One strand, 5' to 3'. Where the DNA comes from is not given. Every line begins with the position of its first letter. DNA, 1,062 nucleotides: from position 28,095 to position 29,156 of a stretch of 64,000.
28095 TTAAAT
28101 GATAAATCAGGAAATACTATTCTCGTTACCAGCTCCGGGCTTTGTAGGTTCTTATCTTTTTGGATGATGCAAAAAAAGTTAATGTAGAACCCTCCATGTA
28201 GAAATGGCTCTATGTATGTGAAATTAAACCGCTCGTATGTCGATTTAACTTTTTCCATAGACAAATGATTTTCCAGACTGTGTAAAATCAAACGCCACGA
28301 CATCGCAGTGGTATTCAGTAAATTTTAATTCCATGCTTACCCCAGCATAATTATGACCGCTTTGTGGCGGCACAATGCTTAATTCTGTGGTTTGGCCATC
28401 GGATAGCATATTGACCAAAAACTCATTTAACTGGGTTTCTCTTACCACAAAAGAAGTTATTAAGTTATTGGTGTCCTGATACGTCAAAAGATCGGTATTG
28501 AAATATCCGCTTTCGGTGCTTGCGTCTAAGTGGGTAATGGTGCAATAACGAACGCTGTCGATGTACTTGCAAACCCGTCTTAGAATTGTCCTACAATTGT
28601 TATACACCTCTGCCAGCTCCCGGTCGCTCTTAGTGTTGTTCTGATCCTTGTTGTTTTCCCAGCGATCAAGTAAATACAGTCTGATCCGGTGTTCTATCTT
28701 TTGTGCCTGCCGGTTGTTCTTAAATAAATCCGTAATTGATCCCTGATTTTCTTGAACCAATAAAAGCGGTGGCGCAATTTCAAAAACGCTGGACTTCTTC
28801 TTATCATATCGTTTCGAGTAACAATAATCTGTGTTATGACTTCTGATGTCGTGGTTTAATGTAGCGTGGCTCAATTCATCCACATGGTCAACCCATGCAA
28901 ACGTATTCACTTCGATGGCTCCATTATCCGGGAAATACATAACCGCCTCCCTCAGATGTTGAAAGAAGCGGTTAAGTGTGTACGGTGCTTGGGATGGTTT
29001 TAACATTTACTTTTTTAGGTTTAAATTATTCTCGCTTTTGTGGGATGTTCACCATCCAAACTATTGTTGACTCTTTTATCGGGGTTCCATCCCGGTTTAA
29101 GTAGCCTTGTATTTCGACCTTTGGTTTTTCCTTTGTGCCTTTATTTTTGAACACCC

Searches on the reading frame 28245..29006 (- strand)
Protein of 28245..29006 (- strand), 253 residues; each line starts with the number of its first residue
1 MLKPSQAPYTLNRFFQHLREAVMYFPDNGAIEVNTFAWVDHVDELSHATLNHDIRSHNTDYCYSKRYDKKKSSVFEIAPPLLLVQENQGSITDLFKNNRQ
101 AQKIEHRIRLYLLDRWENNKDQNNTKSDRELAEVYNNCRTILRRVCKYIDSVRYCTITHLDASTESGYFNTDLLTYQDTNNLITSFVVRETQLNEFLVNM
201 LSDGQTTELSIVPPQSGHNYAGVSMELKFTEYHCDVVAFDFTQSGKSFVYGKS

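Call 43: search_protein_families(library=phrogs, proteins=[window:28245-29006:-], max_evalue=0.001)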
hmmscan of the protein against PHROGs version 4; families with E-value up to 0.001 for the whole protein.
window:28245-29006:- (253 aa): 1 family
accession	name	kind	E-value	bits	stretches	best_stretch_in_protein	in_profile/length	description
phrog_17125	-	unknown function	0.00059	20.4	1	74-126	84-136/236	-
